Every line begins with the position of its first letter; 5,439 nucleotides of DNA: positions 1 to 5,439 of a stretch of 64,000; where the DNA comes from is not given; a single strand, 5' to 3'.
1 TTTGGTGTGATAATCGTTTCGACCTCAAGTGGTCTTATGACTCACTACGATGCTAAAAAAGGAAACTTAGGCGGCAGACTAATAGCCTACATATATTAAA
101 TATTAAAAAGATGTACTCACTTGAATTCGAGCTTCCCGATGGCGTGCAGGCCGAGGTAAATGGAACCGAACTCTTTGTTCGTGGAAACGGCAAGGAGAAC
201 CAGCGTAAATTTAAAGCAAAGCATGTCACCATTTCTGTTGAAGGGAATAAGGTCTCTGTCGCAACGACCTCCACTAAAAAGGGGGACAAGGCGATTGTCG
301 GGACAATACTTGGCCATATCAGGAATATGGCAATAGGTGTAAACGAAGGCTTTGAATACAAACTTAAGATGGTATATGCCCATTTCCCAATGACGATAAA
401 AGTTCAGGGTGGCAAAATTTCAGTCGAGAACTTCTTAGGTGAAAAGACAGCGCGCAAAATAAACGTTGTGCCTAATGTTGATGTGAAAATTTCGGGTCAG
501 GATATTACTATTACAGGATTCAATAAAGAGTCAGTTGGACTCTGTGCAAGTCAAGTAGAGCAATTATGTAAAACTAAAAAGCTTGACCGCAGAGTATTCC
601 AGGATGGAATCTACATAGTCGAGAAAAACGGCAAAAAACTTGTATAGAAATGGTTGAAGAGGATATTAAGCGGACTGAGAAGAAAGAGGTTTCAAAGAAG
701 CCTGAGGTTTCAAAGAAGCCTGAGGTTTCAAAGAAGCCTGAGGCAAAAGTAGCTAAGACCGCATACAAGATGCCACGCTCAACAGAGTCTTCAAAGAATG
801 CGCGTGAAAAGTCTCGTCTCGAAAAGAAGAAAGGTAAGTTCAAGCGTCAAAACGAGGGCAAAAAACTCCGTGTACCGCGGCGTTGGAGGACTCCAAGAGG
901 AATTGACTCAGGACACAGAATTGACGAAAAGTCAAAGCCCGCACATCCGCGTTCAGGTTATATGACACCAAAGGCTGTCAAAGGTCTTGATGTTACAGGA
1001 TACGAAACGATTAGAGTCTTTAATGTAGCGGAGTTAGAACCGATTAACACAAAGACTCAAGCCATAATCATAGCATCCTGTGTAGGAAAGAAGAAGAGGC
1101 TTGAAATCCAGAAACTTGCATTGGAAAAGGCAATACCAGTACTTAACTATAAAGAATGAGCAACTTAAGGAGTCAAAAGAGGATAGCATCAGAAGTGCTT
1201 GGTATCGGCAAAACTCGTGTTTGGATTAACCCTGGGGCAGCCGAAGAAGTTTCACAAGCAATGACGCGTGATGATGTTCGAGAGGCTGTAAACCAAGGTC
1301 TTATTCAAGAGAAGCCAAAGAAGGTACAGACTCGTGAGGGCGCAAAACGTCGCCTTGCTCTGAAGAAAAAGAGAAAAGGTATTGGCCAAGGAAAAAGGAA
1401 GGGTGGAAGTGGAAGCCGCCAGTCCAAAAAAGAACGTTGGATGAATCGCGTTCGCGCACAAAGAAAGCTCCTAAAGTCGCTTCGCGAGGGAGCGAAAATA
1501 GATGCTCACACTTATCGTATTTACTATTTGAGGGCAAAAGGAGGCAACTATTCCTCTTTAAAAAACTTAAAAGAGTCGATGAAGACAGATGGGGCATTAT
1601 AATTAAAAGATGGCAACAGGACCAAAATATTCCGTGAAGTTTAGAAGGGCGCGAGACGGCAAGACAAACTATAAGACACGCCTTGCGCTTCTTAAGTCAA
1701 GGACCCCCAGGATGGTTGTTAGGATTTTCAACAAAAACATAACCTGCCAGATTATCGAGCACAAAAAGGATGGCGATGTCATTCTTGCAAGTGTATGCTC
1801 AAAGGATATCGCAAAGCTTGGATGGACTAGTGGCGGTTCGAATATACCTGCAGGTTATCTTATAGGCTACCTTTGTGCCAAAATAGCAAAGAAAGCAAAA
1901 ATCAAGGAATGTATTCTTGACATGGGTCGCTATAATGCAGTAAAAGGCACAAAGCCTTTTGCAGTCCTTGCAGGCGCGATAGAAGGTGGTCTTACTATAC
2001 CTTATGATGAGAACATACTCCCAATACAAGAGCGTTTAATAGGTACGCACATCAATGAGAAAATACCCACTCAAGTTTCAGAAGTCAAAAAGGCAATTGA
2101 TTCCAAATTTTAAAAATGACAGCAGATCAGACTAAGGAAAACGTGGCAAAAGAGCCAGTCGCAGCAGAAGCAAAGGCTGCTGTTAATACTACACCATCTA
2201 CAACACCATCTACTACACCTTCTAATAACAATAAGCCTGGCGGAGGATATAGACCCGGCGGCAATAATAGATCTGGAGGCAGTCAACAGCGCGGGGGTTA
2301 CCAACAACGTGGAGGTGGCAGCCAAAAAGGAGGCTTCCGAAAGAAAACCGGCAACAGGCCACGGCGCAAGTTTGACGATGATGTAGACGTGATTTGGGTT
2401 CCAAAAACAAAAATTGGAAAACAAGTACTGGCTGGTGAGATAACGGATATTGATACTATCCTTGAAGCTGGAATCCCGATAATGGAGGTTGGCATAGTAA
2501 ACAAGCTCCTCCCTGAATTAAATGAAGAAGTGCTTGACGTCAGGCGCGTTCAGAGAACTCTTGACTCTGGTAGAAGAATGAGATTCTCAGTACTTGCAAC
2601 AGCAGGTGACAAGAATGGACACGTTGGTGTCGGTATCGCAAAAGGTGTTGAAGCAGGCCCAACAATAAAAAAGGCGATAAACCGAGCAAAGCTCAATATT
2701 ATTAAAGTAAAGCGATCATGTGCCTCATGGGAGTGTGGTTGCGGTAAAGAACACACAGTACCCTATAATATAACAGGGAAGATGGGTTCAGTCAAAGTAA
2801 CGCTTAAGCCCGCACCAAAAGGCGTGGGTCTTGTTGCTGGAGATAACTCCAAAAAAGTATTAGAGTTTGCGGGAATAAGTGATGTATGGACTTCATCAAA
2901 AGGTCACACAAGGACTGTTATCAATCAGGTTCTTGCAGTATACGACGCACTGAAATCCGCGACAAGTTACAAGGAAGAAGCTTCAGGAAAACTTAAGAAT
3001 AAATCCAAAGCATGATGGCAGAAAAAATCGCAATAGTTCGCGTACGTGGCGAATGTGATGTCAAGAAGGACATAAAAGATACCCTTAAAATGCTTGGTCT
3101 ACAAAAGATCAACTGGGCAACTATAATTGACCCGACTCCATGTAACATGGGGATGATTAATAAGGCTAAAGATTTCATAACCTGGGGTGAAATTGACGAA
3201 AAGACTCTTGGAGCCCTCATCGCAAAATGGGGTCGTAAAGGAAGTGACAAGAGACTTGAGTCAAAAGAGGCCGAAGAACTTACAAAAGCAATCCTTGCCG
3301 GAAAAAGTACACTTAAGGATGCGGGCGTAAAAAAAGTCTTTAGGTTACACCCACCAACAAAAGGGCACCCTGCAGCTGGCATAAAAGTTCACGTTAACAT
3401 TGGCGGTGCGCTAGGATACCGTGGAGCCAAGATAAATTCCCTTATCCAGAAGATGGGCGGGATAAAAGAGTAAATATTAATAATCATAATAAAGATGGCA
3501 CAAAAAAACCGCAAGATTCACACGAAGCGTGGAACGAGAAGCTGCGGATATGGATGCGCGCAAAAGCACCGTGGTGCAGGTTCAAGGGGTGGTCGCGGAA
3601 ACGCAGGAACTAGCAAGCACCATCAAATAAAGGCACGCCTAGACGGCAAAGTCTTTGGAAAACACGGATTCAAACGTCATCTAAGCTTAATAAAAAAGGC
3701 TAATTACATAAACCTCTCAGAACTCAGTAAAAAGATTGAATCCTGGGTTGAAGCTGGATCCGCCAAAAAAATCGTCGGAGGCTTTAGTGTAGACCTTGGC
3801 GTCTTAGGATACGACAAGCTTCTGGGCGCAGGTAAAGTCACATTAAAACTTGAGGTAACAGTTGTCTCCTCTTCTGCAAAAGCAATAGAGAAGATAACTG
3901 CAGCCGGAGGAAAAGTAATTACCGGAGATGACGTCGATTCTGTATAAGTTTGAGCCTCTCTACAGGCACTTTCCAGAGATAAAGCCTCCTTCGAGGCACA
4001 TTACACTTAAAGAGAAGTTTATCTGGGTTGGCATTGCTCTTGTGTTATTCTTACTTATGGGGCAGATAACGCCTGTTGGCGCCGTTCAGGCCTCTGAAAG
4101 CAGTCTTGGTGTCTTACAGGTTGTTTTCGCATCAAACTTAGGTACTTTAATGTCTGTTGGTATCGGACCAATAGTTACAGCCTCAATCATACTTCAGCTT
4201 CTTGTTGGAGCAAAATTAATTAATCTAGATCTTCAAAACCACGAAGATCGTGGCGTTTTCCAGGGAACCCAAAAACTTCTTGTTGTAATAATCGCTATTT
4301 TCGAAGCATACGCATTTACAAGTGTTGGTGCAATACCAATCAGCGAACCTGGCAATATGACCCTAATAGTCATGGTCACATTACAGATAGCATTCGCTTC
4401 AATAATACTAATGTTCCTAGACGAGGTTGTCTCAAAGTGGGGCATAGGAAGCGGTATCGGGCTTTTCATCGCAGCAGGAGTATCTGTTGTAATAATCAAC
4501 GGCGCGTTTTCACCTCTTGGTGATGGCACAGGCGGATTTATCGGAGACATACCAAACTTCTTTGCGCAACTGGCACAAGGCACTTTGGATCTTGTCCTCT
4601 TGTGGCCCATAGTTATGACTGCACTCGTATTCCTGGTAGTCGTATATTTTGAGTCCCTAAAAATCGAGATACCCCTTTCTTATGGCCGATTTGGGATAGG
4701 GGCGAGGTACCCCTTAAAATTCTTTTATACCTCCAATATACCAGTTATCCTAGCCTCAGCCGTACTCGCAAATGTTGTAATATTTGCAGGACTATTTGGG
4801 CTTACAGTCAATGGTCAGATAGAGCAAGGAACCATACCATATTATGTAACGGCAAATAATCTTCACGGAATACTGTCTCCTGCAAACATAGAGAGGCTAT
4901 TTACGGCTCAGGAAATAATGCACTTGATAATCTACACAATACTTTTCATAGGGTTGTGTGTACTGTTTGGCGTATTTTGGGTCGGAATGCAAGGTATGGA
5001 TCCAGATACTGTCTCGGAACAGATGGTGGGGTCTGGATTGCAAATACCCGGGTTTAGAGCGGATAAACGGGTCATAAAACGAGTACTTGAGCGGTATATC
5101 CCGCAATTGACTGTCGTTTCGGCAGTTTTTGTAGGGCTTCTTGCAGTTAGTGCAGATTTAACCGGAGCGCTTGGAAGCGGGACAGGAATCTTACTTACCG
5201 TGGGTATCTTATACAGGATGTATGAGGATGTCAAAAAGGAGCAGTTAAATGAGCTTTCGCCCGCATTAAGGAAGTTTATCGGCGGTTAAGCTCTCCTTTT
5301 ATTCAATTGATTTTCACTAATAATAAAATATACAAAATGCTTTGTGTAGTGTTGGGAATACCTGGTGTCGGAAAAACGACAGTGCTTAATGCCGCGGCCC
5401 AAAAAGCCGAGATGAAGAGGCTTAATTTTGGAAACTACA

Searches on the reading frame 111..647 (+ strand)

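Call 52: search_protein_families(library=pfam, proteins=[window:111-647:+], max_evalue=0.0001)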
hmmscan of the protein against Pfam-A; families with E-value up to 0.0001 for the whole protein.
window:111-647:+ (178 aa): 1 family
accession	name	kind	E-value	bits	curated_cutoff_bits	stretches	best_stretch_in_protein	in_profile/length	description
PF00347.28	Ribosomal_L6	-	1.8e-19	70.7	27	2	92-166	1-80/80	Ribosomal protein L6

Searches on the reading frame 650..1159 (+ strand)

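Call 52: search_protein_families(library=pfam, proteins=[window:650-1159:+], max_evalue=0.0001)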
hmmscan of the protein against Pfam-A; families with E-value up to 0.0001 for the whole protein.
window:650-1159:+ (169 aa): 1 family
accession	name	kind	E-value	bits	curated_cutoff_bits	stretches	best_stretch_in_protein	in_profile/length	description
PF01655.23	Ribosomal_L32e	-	1.9e-27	96.1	25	1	62-166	2-108/108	Ribosomal protein L32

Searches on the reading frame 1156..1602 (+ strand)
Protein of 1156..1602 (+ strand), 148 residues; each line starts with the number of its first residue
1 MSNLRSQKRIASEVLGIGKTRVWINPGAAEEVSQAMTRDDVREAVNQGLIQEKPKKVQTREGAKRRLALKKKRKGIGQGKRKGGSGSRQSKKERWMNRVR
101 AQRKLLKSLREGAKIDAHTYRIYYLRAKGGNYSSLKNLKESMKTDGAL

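Call 53: search_protein_families(library=pfam, proteins=[window:1156-1602:+], max_evalue=0.0001)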
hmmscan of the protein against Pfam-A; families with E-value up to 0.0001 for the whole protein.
window:1156-1602:+ (148 aa): 2 families
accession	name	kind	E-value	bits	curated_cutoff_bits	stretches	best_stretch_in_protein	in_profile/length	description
PF25476.1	Ribosomal_L19e_C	-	2.9e-22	79.1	25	1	57-144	2-89/91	Ribosomal protein L19e, C-terminal domain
PF01280.26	Ribosomal_L19e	-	2.6e-21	75.7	25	1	3-55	1-53/53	Ribosomal protein L19e, N-terminal domain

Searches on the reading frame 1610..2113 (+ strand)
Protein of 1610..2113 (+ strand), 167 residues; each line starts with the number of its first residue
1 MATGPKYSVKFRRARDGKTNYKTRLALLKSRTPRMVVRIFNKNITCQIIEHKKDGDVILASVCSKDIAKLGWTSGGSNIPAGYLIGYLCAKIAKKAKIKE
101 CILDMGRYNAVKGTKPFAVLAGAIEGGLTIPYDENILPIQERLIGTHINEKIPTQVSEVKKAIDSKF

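Call 52: search_protein_families(library=pfam, proteins=[window:1610-2113:+], max_evalue=0.0001)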
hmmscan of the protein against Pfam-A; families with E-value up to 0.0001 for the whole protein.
window:1610-2113:+ (167 aa): 2 families
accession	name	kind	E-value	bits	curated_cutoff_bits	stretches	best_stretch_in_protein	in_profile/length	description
PF17144.9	Ribosomal_L5e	-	9.6e-27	94.5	27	2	6-93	2-96/163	Ribosomal large subunit proteins 60S L5, and 50S L18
PF00861.27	Ribosomal_L18p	-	9.2e-06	26.4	27.8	1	29-109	21-97/116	Ribosomal L18 of archaea, bacteria, mitoch. and chloroplast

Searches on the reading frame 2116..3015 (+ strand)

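Call 52: search_protein_families(library=pfam, proteins=[window:2116-3015:+], max_evalue=0.0001)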
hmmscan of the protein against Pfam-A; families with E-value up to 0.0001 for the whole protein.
window:2116-3015:+ (299 aa): 2 families
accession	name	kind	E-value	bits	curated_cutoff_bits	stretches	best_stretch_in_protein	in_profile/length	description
PF00333.26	Ribosomal_S5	-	3.6e-23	81.8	27.1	1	135-199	1-65/65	Ribosomal protein S5, N-terminal domain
PF03719.21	Ribosomal_S5_C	-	5.2e-23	80.7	21.5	1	221-289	1-68/71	Ribosomal protein S5, C-terminal domain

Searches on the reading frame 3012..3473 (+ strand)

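Call 53: search_protein_families(library=pfam, proteins=[window:3012-3473:+], max_evalue=0.0001)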
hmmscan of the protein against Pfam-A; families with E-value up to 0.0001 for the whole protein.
window:3012-3473:+ (153 aa): 1 family
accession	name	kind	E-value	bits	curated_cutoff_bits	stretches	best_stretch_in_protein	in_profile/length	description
PF00327.25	Ribosomal_L30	-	7e-14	51.9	23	1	6-56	1-51/51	Ribosomal protein L30p/L7e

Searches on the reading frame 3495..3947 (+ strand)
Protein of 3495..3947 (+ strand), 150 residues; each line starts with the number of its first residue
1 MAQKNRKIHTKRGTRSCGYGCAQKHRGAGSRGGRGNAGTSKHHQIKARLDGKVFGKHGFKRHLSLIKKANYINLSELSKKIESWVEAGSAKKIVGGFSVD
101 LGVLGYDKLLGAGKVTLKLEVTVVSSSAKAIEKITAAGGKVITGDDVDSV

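Call 53: search_protein_families(library=pfam, proteins=[window:3495-3947:+], max_evalue=0.0001)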
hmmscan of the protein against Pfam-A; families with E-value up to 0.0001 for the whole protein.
window:3495-3947:+ (150 aa): 1 family
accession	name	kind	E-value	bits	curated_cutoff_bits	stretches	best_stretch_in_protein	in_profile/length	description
PF00828.25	Ribosomal_L27A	-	2.2e-12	47.6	21.5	1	72-142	2-72/72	Ribosomal proteins 50S-L15, 50S-L18e, 60S-L27A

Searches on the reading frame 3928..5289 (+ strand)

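Call 52: search_protein_families(library=pfam, proteins=[window:3928-5289:+], max_evalue=0.0001)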
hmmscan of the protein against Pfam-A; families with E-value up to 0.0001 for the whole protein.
window:3928-5289:+ (453 aa): 1 family
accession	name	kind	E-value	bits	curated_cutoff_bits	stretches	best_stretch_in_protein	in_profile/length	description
PF00344.25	SecY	-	1.2e-68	232.1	32.2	1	73-432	1-306/306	SecY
